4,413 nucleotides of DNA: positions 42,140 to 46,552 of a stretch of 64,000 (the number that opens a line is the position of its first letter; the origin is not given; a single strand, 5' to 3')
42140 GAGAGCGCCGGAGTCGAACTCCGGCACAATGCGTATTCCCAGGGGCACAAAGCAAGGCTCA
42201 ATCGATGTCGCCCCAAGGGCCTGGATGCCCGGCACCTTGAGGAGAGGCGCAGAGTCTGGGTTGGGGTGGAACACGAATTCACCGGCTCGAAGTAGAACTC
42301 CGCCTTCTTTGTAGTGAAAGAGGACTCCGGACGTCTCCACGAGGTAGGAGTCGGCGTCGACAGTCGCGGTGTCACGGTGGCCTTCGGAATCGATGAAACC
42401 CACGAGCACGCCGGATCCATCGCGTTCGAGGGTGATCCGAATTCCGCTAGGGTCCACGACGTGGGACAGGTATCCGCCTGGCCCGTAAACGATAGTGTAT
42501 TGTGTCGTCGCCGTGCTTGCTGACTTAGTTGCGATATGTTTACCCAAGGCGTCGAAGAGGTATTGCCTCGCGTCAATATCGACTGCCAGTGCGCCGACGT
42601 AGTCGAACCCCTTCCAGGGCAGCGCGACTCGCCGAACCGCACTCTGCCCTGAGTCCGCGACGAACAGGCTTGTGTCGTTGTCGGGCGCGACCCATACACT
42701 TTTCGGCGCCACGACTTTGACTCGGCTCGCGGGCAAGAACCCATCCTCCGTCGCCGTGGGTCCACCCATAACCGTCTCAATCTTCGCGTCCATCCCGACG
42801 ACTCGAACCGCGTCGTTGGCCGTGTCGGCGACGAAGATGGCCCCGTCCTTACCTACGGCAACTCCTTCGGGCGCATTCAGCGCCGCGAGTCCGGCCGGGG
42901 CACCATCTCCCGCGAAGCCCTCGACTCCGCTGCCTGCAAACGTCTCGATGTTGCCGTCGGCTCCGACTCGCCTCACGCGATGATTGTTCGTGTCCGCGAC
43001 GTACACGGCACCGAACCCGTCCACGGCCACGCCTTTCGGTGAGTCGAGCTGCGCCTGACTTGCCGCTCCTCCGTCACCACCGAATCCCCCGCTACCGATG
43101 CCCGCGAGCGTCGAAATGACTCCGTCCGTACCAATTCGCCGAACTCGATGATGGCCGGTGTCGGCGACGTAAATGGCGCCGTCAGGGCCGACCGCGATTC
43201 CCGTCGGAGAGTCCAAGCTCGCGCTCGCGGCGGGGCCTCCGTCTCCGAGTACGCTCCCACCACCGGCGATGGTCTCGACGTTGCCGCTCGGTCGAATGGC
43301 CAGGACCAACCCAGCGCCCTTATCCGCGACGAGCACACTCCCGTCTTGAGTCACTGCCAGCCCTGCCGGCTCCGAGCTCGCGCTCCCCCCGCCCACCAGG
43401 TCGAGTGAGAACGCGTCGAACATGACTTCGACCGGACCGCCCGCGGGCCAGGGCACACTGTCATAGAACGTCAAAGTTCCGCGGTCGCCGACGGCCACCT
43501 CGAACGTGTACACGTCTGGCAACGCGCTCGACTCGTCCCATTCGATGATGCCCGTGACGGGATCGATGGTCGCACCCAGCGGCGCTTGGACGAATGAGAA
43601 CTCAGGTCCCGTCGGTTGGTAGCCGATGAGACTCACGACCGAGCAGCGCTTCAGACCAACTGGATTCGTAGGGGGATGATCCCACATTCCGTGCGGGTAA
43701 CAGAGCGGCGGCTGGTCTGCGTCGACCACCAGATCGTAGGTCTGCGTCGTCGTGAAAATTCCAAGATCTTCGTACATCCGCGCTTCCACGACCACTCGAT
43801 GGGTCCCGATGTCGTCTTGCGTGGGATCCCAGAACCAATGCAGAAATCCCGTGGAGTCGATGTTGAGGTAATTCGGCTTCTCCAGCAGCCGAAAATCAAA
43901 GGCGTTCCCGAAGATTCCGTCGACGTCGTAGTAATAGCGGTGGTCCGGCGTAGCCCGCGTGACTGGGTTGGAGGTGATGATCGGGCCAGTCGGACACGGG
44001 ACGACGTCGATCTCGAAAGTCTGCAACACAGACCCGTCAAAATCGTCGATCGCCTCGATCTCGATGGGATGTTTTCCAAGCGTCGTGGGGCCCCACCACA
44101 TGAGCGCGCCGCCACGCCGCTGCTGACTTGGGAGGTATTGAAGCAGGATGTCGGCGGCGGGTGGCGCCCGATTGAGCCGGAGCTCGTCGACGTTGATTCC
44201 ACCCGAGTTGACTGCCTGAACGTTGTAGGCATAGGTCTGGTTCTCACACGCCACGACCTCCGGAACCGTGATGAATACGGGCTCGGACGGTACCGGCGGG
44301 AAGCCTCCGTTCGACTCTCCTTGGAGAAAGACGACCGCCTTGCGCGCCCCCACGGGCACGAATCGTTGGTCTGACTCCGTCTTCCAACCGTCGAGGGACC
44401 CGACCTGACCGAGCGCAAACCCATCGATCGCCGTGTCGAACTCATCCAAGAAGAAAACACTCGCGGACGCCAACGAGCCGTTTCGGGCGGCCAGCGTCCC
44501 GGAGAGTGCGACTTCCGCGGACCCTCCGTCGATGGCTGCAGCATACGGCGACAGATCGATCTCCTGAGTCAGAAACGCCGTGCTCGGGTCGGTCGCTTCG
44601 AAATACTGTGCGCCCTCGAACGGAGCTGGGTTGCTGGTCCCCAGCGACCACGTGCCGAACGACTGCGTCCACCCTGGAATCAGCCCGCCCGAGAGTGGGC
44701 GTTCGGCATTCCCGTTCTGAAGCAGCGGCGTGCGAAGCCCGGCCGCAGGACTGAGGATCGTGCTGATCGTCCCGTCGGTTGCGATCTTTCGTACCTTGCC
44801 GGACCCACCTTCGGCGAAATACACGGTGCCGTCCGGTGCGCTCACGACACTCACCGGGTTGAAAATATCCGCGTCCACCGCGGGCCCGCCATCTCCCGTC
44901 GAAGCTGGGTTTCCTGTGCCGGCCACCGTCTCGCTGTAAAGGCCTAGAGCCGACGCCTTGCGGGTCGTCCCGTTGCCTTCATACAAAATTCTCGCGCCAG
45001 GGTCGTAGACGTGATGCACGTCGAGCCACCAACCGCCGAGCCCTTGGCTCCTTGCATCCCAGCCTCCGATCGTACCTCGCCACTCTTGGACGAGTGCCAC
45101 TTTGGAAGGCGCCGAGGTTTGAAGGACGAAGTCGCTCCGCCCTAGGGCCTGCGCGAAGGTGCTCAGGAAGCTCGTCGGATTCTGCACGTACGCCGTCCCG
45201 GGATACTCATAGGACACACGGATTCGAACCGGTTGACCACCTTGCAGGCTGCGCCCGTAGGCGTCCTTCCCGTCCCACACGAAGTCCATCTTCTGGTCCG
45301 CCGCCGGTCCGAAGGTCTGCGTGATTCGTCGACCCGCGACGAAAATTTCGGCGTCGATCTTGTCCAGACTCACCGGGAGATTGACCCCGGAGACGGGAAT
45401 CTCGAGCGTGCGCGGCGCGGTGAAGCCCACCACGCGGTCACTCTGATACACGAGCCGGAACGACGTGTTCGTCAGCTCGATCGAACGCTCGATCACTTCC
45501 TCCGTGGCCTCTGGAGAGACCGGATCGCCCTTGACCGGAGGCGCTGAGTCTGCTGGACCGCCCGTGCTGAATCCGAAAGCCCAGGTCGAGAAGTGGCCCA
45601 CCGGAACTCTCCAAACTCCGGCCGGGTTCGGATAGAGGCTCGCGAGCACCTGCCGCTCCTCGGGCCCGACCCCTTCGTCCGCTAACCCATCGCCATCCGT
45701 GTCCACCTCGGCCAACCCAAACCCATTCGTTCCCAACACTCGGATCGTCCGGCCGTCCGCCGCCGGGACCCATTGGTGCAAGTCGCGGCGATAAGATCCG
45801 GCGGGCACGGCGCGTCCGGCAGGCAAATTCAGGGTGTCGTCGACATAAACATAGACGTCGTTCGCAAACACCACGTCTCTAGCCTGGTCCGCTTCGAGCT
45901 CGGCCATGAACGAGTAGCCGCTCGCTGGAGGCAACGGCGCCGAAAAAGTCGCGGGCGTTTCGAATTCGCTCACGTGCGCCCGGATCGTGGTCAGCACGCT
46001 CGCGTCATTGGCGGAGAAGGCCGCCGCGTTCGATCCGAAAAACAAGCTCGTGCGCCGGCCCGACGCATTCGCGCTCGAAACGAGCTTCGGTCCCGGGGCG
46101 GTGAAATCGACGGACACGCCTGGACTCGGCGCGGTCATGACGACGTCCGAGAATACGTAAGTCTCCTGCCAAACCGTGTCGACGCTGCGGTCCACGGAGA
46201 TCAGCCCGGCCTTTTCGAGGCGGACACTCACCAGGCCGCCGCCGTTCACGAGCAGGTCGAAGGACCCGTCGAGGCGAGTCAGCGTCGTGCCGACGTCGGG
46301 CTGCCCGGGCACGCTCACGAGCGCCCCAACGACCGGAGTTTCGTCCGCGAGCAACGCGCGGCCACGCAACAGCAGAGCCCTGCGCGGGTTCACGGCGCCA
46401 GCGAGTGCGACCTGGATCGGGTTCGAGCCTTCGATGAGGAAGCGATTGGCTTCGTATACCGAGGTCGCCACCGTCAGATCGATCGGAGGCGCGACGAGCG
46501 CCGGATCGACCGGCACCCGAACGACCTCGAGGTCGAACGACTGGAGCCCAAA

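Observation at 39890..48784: Teneurin-like protein whose toxin-enclosing YD shell is replaced by a gluzincin protease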

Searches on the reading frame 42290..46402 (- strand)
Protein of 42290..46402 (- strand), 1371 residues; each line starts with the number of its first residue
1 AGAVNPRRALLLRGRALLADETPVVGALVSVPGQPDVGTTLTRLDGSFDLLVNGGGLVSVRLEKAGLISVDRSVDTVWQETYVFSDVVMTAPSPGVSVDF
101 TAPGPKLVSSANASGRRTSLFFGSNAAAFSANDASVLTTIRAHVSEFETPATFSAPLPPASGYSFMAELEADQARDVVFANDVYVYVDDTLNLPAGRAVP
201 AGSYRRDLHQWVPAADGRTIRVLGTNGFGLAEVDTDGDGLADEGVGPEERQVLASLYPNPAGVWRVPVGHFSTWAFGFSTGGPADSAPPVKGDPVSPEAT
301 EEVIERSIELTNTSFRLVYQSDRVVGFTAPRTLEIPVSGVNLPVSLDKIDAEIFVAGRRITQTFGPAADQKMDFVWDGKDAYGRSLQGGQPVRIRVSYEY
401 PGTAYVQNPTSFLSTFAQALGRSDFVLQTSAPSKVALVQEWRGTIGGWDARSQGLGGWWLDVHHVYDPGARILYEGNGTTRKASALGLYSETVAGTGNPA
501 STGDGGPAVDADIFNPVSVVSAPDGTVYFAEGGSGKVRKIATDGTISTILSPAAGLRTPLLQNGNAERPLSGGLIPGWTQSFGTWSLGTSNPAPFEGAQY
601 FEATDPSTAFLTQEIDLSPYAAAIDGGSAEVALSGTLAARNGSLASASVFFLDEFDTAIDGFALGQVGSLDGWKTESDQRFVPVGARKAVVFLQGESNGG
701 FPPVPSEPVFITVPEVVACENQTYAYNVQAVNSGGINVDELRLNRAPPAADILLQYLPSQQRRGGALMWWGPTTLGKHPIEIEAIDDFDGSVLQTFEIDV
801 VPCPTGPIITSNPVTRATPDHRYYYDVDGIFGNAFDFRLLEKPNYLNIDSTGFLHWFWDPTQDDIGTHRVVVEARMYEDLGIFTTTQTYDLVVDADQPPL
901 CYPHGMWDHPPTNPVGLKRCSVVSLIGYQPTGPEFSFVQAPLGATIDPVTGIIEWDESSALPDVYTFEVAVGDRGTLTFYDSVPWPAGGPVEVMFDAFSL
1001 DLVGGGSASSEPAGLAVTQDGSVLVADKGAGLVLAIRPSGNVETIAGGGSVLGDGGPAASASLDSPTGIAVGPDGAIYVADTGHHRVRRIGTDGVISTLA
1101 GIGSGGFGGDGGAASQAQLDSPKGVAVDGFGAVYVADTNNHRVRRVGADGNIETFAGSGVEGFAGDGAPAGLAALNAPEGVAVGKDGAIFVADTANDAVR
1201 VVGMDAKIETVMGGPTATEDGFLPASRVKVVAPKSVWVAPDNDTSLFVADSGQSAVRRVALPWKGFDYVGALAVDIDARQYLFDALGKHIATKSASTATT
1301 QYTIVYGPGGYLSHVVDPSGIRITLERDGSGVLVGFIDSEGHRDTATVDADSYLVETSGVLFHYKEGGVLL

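Call 39: find_homologous_proteins(query=window:42290-46402:-, max_evalue=1e-10)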
Query window:42290-46402:- (1371 aa): 98 proteins with E <= 1e-10 among 8000 candidates.
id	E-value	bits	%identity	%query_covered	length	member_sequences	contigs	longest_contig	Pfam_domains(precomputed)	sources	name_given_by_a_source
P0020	2.9e-212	726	44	18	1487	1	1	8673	PF05787.20,PF13449.13,PF22807.3,PF01436.28,PF25021.2,PF06739.18,PF08450.19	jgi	jgi:sugar lactone lactonase YvrE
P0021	5.1e-192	659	52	46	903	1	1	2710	PF25020.2,PF17963.8,PF05345.19,PF25021.2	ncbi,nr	ncbi:MAG: hypothetical protein HYV07_23645, partial [Deltaproteobacteria bacterium]|nr:hypothetical 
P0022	2.5e-182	627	38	51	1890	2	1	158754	PF00526.24,PF25020.2,PF17963.8,PF24684.2,PF13620.13,PF01436.28,PF25021.2,PF08450.19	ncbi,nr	ncbi:MAG: hypothetical protein HY791_00590 [Deltaproteobacteria bacterium]|nr:hypothetical protein [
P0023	7.8e-181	622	38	40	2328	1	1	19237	PF24329.2,PF15283.13,PF25020.2,PF05593.20,PF23500.2,PF24684.2,PF25023.2,PF01436.28,PF25021.2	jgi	jgi:RHS repeat-associated protein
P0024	2.0e-172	594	38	19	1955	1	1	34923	PF07494.18,PF06977.18,PF22807.3,PF24684.2,PF01436.28,PF08450.19,PF05787.20,PF13585.13,PF18676.7,PF13449.13,PF20067.6,PF14517.13,PF05345.19,PF25021.2,PF06739.18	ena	-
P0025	1.2e-164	568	38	40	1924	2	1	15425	PF24329.2,PF25020.2,PF05593.20,PF23500.2,PF24684.2,PF25023.2,PF01436.28,PF25021.2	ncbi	-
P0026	1.8e-164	568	35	40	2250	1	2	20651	PF24329.2,PF25020.2,PF11617.14,PF05593.20,PF25023.2,PF01436.28,PF25021.2,PF06739.18,PF22544.3,PF08450.19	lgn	-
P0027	9.7e-163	562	36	37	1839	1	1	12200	PF24329.2,PF25020.2,PF05593.20,PF23500.2,PF13449.13,PF24684.2,PF25023.2,PF01436.28,PF25021.2,PF03527.21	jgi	jgi:RHS repeat-associated protein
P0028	9.9e-154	532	38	40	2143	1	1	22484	PF24329.2,PF00801.27,PF23500.2,PF24684.2,PF25023.2,PF13620.13,PF01436.28,PF08450.19,PF18911.7,PF25020.2,PF05593.20,PF13449.13,PF25021.2,PF13699.12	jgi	jgi:RHS repeat-associated protein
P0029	3.7e-151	524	37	40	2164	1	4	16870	PF24329.2,PF25020.2,PF05593.20,PF24684.2,PF25023.2,PF13620.13,PF01436.28,PF25021.2,PF08450.19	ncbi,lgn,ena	-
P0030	1.6e-148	515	36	40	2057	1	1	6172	PF24329.2,PF25020.2,PF05593.20,PF24684.2,PF25023.2,PF13620.13,PF01436.28,PF25021.2,PF09136.17,PF19077.7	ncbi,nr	ncbi:MAG TPA: carboxypeptidase regulatory-like domain-containing protein, partial [Longimicrobium sp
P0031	2.4e-146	508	36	40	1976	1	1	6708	PF24329.2,PF25020.2,PF05593.20,PF24684.2,PF25023.2,PF01436.28,PF25021.2,PF08450.19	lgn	-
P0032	7.2e-146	506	29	40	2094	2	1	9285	PF25020.2,PF05593.20,PF25023.2,PF13620.13,PF01436.28,PF25021.2,PF06739.18,PF08450.19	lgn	-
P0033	4.0e-143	497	35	40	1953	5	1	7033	PF25020.2,PF05593.20,PF13449.13,PF24684.2,PF25023.2,PF13620.13,PF01436.28,PF25021.2,PF08450.19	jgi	jgi:RHS repeat-associated protein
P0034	4.3e-136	474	39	19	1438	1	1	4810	PF07494.18,PF06977.18,PF22807.3,PF24684.2,PF01436.28,PF08450.19,PF07679.23,PF13927.13,PF20067.6,PF18998.7,PF25021.2,PF06739.18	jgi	jgi:sugar lactone lactonase YvrE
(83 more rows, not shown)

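Call 43: find_encoding_contigs(protein=P0022, flank=10000, max_places=3)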
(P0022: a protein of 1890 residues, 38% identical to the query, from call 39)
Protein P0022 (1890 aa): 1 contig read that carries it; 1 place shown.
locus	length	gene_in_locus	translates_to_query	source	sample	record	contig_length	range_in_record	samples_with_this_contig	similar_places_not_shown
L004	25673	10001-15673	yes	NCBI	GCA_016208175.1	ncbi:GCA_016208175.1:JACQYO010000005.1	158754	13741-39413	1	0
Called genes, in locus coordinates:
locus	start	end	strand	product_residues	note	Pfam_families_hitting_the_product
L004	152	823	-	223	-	PF01168:Ala_racemase_N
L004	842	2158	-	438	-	PF00772:DnaB, PF13481:AAA_25, PF03796:DnaB_C, PF06745:ATPase (weak)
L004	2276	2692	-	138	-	-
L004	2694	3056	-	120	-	-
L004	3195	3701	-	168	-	PF20603:Bact_hydrolase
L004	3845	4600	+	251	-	PF00106:adh_short, PF01370:Epimerase (weak), PF13561:adh_short_C2, PF00106:adh_short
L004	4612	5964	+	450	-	-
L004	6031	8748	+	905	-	PF14559:TPR_19 (faint)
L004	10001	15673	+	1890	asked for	PF00526:Dicty_CTDC (weak), PF01436:NHL (faint), PF00526:Dicty_CTDC, PF17963:Big_9 (faint), PF13620:CarboxypepD_reg, PF25020:TTR_TEN1-4, PF08450:SGL (faint), PF25021:TEN_NHL (weak), +1 more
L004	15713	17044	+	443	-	-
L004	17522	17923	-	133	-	-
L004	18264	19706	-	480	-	PF13191:AAA_16 (faint), PF20720:nSTAND3 (weak), PF00004:AAA, PF07728:AAA_5 (faint), PF13401:AAA_22 (weak)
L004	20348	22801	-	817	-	PF25390:WD40_RLD, PF25390:WD40_RLD, PF00415:RCC1, PF13540:RCC1_2 (weak), PF25390:WD40_RLD, PF00415:RCC1 (weak), PF13540:RCC1_2, PF00415:RCC1, +2 more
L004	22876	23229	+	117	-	-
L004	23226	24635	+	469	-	-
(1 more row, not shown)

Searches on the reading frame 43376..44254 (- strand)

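Call 73: search_protein_families(library=pfam, proteins=[window:43376-44254:-], max_evalue=10)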
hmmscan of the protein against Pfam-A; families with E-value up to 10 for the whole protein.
window:43376-44254:- (293 aa): 1 family
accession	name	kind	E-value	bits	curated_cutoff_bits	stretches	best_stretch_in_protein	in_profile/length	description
PF05345.18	He_PIG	-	6.6e-09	36.5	24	2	224-266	48-90/96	Putative Ig domain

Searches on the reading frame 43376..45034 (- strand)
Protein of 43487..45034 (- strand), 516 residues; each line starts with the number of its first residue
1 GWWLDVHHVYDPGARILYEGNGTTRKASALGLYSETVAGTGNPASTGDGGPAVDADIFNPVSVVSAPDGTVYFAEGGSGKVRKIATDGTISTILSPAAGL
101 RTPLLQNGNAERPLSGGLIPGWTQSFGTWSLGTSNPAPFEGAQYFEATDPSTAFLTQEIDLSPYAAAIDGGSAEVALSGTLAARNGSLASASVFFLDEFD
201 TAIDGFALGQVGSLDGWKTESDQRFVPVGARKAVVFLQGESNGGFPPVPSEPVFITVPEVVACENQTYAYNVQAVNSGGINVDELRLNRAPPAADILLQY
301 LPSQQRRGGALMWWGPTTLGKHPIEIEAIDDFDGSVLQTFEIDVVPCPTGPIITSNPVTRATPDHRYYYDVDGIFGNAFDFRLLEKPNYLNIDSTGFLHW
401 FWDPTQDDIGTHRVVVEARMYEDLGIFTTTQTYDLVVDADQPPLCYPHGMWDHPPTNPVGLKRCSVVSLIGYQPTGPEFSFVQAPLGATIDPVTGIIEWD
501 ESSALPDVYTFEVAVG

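Call 9: search_protein_families(library=pfam, proteins=[window:43487-45034:-], max_evalue=10)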
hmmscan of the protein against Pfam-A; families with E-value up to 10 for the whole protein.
window:43487-45034:- (516 aa): 3 families
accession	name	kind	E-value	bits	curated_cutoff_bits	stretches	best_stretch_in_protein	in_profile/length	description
PF05345.18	He_PIG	-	1.6e-06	28.9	24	2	484-515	48-79/96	Putative Ig domain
PF25021.1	TEN_NHL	-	2.5e-05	23.9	27.1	1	42-95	126-177/357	Teneurin NHL domain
PF24684.1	Vgb_lyase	-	0.012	14.8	50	1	60-93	183-216/290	Virginiamycin B lyase family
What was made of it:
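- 44747..44947 (-): NHL propeller, first blade (residues about 1280-1346). TEN_NHL hit (call 9).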

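Call 74: search_solved_structures(query=window:43376-44746:-, max_evalue=1)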
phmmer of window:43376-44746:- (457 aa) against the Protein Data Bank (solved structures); distinct sequences matched with E-value up to 1: 0.
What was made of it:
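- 43376..44746 (-): Insertion of 457 residues inside the NHL propeller (residues 1347-1803). The first about 160 aa are an unassigned domain also present in P0021 and P0022. He_PIG Ig-like domains follow and are present only in the window protein. No PDB sequence match (call 74).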
